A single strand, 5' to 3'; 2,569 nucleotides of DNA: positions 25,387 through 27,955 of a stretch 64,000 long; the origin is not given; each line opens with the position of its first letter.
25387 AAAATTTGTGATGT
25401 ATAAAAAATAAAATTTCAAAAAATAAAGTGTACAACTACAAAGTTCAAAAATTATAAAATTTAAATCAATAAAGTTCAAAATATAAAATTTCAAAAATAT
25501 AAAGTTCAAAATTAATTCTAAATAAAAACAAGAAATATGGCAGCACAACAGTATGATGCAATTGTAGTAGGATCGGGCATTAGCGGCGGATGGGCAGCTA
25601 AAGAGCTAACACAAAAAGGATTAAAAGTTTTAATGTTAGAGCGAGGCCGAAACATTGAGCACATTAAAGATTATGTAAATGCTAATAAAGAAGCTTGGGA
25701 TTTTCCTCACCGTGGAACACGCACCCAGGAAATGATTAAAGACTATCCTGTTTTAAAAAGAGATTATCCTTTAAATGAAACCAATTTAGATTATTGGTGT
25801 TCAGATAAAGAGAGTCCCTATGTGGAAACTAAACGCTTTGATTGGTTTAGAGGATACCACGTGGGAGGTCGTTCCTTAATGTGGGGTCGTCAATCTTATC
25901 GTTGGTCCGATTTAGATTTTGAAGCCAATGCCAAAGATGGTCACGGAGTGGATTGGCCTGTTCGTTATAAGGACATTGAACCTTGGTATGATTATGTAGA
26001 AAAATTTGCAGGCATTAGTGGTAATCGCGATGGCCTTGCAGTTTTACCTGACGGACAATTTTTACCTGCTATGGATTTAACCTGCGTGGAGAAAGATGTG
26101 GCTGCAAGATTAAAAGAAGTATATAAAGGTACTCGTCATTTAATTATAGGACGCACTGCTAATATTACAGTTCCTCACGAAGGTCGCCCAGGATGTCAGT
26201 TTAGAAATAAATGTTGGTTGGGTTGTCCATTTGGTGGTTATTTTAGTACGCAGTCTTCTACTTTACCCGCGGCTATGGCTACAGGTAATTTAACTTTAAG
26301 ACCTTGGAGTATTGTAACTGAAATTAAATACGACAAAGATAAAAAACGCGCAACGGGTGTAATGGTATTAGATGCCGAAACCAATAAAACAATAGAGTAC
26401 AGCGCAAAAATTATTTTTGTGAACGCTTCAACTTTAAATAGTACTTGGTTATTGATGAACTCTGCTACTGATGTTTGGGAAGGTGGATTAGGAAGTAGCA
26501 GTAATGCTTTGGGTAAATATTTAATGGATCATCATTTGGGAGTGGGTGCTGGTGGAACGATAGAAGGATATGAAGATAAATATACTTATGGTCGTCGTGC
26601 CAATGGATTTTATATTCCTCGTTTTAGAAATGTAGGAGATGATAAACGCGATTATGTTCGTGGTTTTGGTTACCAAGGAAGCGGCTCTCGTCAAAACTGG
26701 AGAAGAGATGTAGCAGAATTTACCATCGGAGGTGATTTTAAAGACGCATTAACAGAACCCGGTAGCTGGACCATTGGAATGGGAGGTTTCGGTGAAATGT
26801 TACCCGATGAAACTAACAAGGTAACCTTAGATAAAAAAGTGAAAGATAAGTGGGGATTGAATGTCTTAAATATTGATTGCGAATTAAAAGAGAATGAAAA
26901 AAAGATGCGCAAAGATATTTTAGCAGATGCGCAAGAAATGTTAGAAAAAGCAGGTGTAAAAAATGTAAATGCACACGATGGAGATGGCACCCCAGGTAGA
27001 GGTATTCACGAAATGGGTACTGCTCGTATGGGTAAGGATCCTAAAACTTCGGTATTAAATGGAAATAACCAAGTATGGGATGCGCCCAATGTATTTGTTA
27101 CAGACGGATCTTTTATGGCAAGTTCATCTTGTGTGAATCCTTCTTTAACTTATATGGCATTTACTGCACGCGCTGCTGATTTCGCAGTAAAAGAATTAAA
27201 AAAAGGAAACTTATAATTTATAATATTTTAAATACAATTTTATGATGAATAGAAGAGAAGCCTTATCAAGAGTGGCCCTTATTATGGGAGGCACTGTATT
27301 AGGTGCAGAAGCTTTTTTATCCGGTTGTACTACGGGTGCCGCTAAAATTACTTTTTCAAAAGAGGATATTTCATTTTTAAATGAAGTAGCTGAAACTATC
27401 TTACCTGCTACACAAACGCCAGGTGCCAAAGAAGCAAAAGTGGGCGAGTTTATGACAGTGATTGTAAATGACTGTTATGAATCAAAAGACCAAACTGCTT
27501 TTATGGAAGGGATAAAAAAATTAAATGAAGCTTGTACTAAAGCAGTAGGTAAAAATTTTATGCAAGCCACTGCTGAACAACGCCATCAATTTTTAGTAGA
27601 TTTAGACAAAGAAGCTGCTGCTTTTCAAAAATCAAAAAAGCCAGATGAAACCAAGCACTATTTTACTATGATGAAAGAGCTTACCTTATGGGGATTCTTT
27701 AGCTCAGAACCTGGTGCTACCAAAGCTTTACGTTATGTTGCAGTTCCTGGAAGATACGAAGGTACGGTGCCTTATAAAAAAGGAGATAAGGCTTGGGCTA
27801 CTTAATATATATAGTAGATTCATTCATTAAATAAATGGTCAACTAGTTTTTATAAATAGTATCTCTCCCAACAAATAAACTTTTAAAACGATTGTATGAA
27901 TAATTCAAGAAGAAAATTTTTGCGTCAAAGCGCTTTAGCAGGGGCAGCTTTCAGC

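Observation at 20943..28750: Divergent eight-gene cluster resembling the non-hydrolytic 3-keto-glycoside pathway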

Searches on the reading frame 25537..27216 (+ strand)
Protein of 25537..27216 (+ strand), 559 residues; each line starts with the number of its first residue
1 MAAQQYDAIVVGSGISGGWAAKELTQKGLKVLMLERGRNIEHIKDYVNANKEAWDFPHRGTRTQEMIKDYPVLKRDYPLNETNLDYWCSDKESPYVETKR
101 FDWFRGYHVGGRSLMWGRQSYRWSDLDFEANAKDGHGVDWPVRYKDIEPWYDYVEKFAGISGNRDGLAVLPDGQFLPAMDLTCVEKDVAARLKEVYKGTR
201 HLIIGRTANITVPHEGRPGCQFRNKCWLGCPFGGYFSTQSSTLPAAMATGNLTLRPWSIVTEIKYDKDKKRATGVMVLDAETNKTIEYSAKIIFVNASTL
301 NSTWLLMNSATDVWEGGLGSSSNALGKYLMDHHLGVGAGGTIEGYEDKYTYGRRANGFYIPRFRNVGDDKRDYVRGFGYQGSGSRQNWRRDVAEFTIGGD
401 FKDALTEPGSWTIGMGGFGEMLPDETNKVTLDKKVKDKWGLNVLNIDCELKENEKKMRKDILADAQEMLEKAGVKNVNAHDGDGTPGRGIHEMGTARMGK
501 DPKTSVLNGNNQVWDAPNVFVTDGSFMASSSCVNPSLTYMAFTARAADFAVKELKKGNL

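Call 3: search_protein_families(library=pfam, proteins=[window:25537-27216:+], max_evalue=0.01)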
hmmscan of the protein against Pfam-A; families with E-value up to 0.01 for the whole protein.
window:25537-27216:+ (559 aa): 7 families
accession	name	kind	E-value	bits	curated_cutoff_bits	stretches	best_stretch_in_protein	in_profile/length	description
PF05199.19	GMC_oxred_C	-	8.9e-24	85.1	24.6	1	423-542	1-138/139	GMC oxidoreductase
PF00732.25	GMC_oxred_N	-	3.6e-16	60.1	23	1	82-332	14-216/218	GMC oxidoreductase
PF13450.12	NAD_binding_8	-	5.5e-05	23.8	21.9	1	10-40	1-31/68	NAD(P)-binding Rossmann-like domain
PF01266.30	DAO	-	9.8e-05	22.5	27.9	1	7-39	1-33/353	FAD dependent oxidoreductase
PF07992.20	Pyr_redox_2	-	0.00075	19.4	26.1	1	6-40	1-35/291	Pyridine nucleotide-disulphide oxidoreductase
PF00890.30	FAD_binding_2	-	0.0018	18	20.4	1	7-39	1-33/414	FAD binding domain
PF01494.25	FAD_binding_3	-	0.0067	16.1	22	0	6-38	2-34/349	FAD binding domain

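Call 4: search_protein_families(library=ncbifam, proteins=[window:25537-27216:+], max_evalue=0.01)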
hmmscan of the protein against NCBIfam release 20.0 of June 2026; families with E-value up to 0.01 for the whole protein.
window:25537-27216:+ (559 aa): 34 families (the best 25 are shown)
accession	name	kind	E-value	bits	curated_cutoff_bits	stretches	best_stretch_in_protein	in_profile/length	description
NF058674.1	CholsOxChoxAB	equivalog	7.7e-17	61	850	2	490-549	472-531/535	cholesterol oxidase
TIGR02462.1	pyranose_ox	equivalog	1.2e-15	57.5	544.9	1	418-554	411-547/548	pyranose oxidase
NF002550.0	PRK02106.1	subfamily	8.6e-15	54.2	605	2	235-309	199-270/563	choline dehydrogenase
TIGR01810.1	betA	equivalog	2.4e-11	43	732.1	1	235-310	192-264/532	choline dehydrogenase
TIGR03970.1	mycofact_MftG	equivalog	8.1e-10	38.2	387.45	0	471-549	406-485/487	mycofactocin dehydrogenase MftG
NF053717.1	VnlPnlRedVprA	equivalog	5.9e-08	32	600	1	3-48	4-49/481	vinyl phenol reductase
TIGR02032.1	GG-red-SF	subfamily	3.9e-07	30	158.8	1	6-42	1-37/297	geranylgeranyl reductase family protein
TIGR04542.1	GMC_mycofac_2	equivalog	2.1e-05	23.8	400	0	446-547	324-422/425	mycofactocin system GMC family oxidoreductase MftG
NF007450.0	PRK10015.1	subfamily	0.00013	20.8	466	1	1-39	1-39/429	FAD-dependent oxidoreductase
TIGR02730.1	carot_isom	equivalog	0.00019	20.4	586.9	1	6-36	1-31/493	carotenoid isomerase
NF041080.1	DGGGPL_reductase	equivalog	0.00023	20.2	580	1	5-37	1-33/447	digeranylgeranylglycerophospholipid reductase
NF008425.0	PRK11259.1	equivalog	0.00027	20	257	1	4-36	3-35/377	N-methyl-L-tryptophan oxidase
NF003585.0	PRK05249.1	equivalog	0.00035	19.3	465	1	3-40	4-41/464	Si-specific NAD(P)(+) transhydrogenase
NF005513.0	PRK07121.1-6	equivalog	0.00035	19.2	608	1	2-37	3-38/533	FAD-binding protein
NF007542.0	PRK10157.1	subfamily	0.0004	19.2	610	1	2-39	2-39/428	FAD-dependent oxidoreductase FixC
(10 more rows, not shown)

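Call 7: search_solved_structures(query=window:25537-27216:+, max_evalue=0.001)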
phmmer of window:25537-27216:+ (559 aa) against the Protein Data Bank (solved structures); distinct sequences matched with E-value up to 0.001: 47.
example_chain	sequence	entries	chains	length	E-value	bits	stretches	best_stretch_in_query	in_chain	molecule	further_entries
8k6k_A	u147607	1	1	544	5e-35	124.5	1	6-557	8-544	Fructose dehydrogenase (N1146A) large subunit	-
8xcm_A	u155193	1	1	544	6.4e-35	124.1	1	6-557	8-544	Fructose dehydrogenase large subunit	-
7w2j_A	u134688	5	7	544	7.4e-35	123.9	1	6-557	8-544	Fructose dehydrogenase large subunit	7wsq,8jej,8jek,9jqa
8k6j_A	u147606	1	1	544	1.7e-34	122.7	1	6-557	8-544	Fructose dehydrogenase (H1147A) large subunit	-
8xcn_A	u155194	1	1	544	9.2e-34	120.3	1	6-557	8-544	Fructose dehydrogenase large subunit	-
6a2u_B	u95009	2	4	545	1.4e-29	106.5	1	4-554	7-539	Glucose dehydrogenase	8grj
8hdd_A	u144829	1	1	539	2.5e-29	105.7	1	4-553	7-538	Glucose dehydrogenase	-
7qf8_A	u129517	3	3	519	1.6e-11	46.8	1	407-554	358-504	GMC oxidoreductase family protein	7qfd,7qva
7dve_A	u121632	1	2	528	3.6e-09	39.1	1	486-553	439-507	6'''-hydroxyparomomycin C oxidase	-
9fl2_A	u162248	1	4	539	2.3e-08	36.4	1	417-550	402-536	pyranose oxidase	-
8qve_A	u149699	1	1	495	1.9e-06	30.1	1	487-549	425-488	Pyranose oxidase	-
3bg7_A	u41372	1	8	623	4.3e-06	28.9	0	417-550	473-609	Pyranose oxidase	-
3bly_A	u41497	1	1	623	5.1e-06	28.7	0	417-550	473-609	Pyranose oxidase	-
2f5v_A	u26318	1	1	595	5.9e-06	28.5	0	417-550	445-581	Pyranose 2-oxidase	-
2f6c_A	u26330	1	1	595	5.9e-06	28.5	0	417-550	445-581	Pyranose 2-oxidase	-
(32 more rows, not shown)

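Call 25: find_related_loci(query=window:25537-27216:+, collection=genome_contigs, flank=8000)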
Query window:25537-27216:+ (559 aa) in genome_contigs; peptide patterns used: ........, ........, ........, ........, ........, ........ (x = any residue, [..] = any of these).
600 stretches matched a pattern (row limit reached: there are more); 591 encode a relative of the query (tblastn E <= 1e-3); the best 80 are kept; 80 distinct loci.
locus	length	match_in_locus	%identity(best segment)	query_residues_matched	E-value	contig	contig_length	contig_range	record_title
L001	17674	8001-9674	95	1-558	0e+0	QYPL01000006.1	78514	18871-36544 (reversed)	MAG: Sediminibacterium sp. isolate PowLak16_MAG29 c_000000063249, whole genome shotgun sequence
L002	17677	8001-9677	93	1-559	0e+0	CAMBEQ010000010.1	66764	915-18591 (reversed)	MAG: Sediminibacterium ginsengisoli isolate MsH-30jul19-207 genome assembly, contig: MsH-30jul19-C657, whole genome shot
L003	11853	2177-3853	91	1-559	0e+0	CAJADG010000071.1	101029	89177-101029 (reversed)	MAG: uncultured Bacteroidetes bacterium isolate E-1_bin-168 genome assembly, contig: bin-168:71/92, whole genome shotgun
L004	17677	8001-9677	91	1-559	0e+0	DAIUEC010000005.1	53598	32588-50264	MAG TPA_asm: Sediminibacterium sp. isolate CTOTU22632 NODE_50_length_53598_cov_9.305680, whole genome shotgun sequence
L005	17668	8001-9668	91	4-559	0e+0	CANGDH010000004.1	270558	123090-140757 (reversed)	MAG: Bacteroidetes bacterium isolate Jr-25may17-108 genome assembly, contig: Jr-25may17-C19, whole genome shotgun sequen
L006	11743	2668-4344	90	1-559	0e+0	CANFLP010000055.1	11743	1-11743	MAG: Bacteroidetes bacterium isolate Jr-11may16-20 genome assembly, contig: Jr-11may16-C10337, whole genome shotgun sequ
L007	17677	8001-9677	89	1-559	0e+0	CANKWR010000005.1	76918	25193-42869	MAG: Bacteroidetes bacterium isolate ZE-13may13-93 genome assembly, contig: ZE-13may13-C107-p2, whole genome shotgun seq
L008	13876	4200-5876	89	1-559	0e+0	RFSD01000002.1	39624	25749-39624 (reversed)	MAG: Chitinophagia bacterium isolate WB4_1_0887 contig_100_1, whole genome shotgun sequence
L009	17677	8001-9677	88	1-559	0e+0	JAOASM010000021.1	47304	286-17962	MAG: Sediminibacterium sp. isolate AF21_PE0_C1_S1_36_20 C1_S1_346_length_47304_cov_12, whole genome shotgun sequence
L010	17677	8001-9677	88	1-559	0e+0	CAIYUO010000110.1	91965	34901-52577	MAG: uncultured Bacteroidetes bacterium isolate Kiruna3_bin-0274 genome assembly, contig: bin-0274:110/110, whole genome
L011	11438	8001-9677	88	1-559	0e+0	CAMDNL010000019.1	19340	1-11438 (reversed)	MAG: Chitinophaga pinensis isolate MiH-22jul19-123 genome assembly, contig: MiH-22jul19-C5445, whole genome shotgun sequ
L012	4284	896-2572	88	1-559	0e+0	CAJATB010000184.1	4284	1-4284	MAG: uncultured Bacteroidetes bacterium isolate Loc081215-6m_bin-1794 genome assembly, contig: bin-1794:184/300, whole g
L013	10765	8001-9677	87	1-559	0e+0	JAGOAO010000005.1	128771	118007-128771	MAG: Sediminibacterium sp. isolate Go_Eff_bin_321 Go_Eff_118_length_128771_cov_38.835702, whole genome shotgun sequence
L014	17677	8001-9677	89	1-559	0e+0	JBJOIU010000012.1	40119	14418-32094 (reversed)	MAG: Bacteroidota bacterium isolate southforkpolouse_2019_sw_WHONDRS-S19S_0055_A_bin.4 scaffold_000269, whole genome sho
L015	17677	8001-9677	83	1-559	0e+0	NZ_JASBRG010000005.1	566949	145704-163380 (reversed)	Pinibacter soli strain MAH-24 velvet_auto_105_5, whole genome shotgun sequence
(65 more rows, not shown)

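Call 64: search_dna_similar(query=window:25537-27216:+, collection=plasmids, mode=protein, max_rows=25, max_evalue=1e-50)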
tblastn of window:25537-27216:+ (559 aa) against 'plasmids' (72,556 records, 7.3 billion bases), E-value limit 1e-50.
Records with a match: 88; places in all: 92; records where one place covers at least 80% of the query: 88.
Best place of each record, by identity: 60-80% 7; <60% 81.
By first word of the organism name: Rhizobium 46; Novosphingobium 9; Pseudoalteromonas 5; Sphingobium 3; Hymenobacter 2; Gemmatirosa 2; Spirosoma 2; Chondrinema 2; Alteromonas 2; Croceicoccus 2; and 11 more.
By predicted mobility (MOB-suite, as given by PLSDB): non-mobilizable 75; conjugative 11; mobilizable 2.
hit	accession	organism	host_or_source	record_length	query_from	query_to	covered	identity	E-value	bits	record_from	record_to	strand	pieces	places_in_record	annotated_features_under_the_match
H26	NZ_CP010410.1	Xanthomonas sacchari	cell culture,rice seeds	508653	1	559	100%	71.3%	0e+0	838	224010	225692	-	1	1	GMC family oxidoreductase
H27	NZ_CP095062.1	Hymenobacter volaticus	single cell,air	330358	1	559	100%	70.5%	0e+0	827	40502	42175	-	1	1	GMC family oxidoreductase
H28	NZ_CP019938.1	Ketogulonicigenium robustum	cell culture,soil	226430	1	559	100%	69.9%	0e+0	826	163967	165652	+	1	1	GMC family oxidoreductase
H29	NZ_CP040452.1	Halomonas sp. PA16-9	-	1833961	1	559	100%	69.2%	0e+0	849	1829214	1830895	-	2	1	none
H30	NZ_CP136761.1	Palleronia sp. LCG004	cell culture,Intertidal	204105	5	559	99%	68.6%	0e+0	820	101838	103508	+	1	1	GMC family oxidoreductase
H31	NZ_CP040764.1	Paracoccus liaowanqingii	Tibetan antelope,cell culture,feces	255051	5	559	99%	67.9%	0e+0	795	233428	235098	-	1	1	GMC family oxidoreductase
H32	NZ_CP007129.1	Gemmatirosa kalamazoonensis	-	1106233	1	559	100%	66.2%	0e+0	805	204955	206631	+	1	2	record has no annotation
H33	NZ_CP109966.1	Catenovulum adriaticum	algae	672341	3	559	100%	57.0%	0e+0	611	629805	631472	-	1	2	GMC family oxidoreductase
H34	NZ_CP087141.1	Spirosoma sp. KNUC1025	Brassica napus,single cell,rhizosphere ...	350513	2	559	100%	53.7%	2e-167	616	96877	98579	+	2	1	none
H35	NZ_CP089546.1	Spirosoma oryzicola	Single cell,Surface layer of rice grains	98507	4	559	99%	53.5%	0e+0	630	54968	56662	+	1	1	GMC family oxidoreductase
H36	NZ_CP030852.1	Runella rosea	Whole organism,fresh water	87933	4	559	99%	53.2%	0e+0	607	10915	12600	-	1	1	GMC family oxidoreductase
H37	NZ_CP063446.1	Novosphingobium sp. ES2-1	mixed culture,activated sludge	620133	6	559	99%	49.7%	7e-168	535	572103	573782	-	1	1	GMC family oxidoreductase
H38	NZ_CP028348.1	Novosphingobium sp. THN1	cell culture,surface water of Lake Taihu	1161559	6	559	99%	49.6%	6e-167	532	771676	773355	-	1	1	record has no annotation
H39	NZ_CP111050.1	Chondrinema litorale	Seaweed,red alga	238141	6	554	98%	49.6%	1e-177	563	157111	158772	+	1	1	GMC family oxidoreductase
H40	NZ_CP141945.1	Novosphingobium sp. RL4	Rheum palmatum L.,Single ...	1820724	6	559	99%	48.9%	5e-168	535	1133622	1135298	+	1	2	none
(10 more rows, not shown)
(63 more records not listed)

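Call 65: get_annotated_region(hit=H26, flank=9000)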
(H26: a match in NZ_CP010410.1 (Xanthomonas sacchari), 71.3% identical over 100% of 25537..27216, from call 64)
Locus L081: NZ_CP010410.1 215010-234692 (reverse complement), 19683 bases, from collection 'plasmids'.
description: Xanthomonas sacchari strain R1 plasmid unnamed, complete sequence
organism: Xanthomonas sacchari (NCBI taxid 56458)
taxonomy: Bacteria; Pseudomonadota; Gammaproteobacteria; Lysobacterales; Lysobacteraceae; Xanthomonas; Xanthomonas sacchari
host: -; source: cell culture,rice seeds; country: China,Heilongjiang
typing (MOB-suite, as given by PLSDB): non-mobilizable
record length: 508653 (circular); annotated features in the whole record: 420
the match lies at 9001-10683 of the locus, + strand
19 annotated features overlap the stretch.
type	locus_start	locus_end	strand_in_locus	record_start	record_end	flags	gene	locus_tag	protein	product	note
CDS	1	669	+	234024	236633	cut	-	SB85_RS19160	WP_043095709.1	bifunctional aspartate kinase/diaminopimelate decarboxylase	-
CDS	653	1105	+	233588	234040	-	-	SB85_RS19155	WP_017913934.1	hypothetical protein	-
CDS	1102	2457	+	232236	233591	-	murL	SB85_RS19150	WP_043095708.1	UDP-N-acetyl-alpha-D-muramoyl-L-alanyl-L- glutamate epimerase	GO:0009252 - peptidoglycan biosynthetic process [Evidence IEA]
CDS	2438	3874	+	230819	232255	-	murD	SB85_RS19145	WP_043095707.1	UDP-N-acetylmuramoyl-L-alanine--D-glutamate ligase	GO:0009252 - peptidoglycan biosynthetic process [Evidence IEA]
CDS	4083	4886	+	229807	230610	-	-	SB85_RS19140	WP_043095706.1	dienelactone hydrolase family protein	-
CDS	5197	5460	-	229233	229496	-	-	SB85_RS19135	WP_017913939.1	helix-hairpin-helix domain-containing protein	-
CDS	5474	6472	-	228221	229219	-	-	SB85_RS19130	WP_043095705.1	polyprenyl synthetase family protein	GO:0008299 - isoprenoid biosynthetic process [Evidence IEA]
CDS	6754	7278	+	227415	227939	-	-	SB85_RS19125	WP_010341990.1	single-stranded DNA-binding protein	-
CDS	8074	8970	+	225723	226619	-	-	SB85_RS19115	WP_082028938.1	TIM barrel protein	-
CDS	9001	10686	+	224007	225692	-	-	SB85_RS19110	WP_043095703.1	GMC family oxidoreductase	-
CDS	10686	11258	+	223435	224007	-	-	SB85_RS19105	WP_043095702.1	gluconate 2-dehydrogenase subunit 3 family protein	-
CDS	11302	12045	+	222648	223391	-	-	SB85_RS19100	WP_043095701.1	DUF1080 domain-containing protein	-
CDS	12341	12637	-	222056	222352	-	-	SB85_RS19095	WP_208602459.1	cytochrome c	-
CDS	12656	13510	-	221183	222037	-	-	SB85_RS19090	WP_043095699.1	sugar phosphate isomerase/epimerase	-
CDS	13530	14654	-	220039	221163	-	-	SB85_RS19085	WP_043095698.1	Gfo/Idh/MocA family oxidoreductase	-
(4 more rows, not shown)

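Call 66: get_annotated_region(hit=H31, flank=9000)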
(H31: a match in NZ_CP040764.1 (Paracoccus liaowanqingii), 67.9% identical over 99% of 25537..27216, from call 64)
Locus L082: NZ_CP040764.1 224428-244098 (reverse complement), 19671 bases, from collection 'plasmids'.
description: Paracoccus liaowanqingii strain 2251 plasmid unnamed3, complete sequence
organism: Paracoccus liaowanqingii (NCBI taxid 2560053)
taxonomy: Bacteria; Pseudomonadota; Alphaproteobacteria; Rhodobacterales; Paracoccaceae; Paracoccus; Paracoccus liaowanqingii
host: -; source: Tibetan antelope,cell culture,feces; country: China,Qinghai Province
typing (MOB-suite, as given by PLSDB): non-mobilizable
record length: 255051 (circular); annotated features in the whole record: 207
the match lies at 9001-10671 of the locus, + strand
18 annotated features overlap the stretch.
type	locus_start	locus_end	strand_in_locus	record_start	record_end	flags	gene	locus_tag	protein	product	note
CDS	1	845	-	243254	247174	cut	-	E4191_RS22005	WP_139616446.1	hypothetical protein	-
CDS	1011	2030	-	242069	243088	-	-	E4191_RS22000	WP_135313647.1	LacI family DNA-binding transcriptional regulator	GO:0006351 - DNA-templated transcription [Evidence IEA]; GO:0045892 - negative regulation of DNA-templated ...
CDS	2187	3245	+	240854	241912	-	-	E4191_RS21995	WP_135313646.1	sugar phosphate isomerase/epimerase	-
CDS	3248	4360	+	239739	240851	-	-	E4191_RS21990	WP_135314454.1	Gfo/Idh/MocA family oxidoreductase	-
CDS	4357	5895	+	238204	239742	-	-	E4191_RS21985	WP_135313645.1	sugar ABC transporter ATP-binding protein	-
CDS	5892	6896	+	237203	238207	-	-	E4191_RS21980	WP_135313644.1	ABC transporter permease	GO:0008643 - carbohydrate transport [Evidence IEA]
CDS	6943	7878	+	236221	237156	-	-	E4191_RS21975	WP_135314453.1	ABC transporter substrate-binding protein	-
CDS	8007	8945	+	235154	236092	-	-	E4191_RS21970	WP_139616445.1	TIM barrel protein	-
CDS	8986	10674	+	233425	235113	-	-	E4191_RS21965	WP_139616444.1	GMC family oxidoreductase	-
CDS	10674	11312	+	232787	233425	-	-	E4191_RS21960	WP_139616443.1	gluconate 2-dehydrogenase subunit 3 family protein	-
CDS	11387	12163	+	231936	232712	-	-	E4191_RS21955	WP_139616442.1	DUF1080 domain-containing protein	-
CDS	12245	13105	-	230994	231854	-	-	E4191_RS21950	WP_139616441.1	sugar phosphate isomerase/epimerase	-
CDS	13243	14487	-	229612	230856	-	-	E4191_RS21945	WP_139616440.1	glycosyltransferase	-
CDS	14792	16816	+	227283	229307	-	-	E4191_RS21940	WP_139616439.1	prolyl oligopeptidase family serine peptidase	GO:0006508 - proteolysis [Evidence IEA]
CDS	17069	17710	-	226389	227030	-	-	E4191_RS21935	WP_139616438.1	DUF1109 domain-containing protein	-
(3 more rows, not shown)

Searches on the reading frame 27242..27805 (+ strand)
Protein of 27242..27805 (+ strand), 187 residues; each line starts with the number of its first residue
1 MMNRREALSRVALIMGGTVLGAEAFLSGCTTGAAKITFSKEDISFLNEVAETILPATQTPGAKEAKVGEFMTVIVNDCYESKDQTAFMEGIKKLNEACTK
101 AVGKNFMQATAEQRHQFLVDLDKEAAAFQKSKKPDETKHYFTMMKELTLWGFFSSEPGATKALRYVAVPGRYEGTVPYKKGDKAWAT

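Call 3: search_protein_families(library=pfam, proteins=[window:27242-27805:+], max_evalue=0.01)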
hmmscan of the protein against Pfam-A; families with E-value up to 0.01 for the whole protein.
window:27242-27805:+ (187 aa): 1 family
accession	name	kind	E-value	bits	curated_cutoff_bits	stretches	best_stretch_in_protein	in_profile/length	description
PF13618.11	Gluconate_2-dh3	-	1.9e-39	135.5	23.4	1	41-170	2-135/135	Gluconate 2-dehydrogenase subunit 3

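Call 4: search_protein_families(library=ncbifam, proteins=[window:27242-27805:+], max_evalue=0.01)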
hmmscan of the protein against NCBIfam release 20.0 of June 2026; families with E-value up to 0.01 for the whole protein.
window:27242-27805:+ (187 aa): 0 families

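Call 13: search_solved_structures(query=window:27242-27805:+, max_evalue=0.01)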
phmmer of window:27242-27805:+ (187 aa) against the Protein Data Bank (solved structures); distinct sequences matched with E-value up to 0.01: 0.
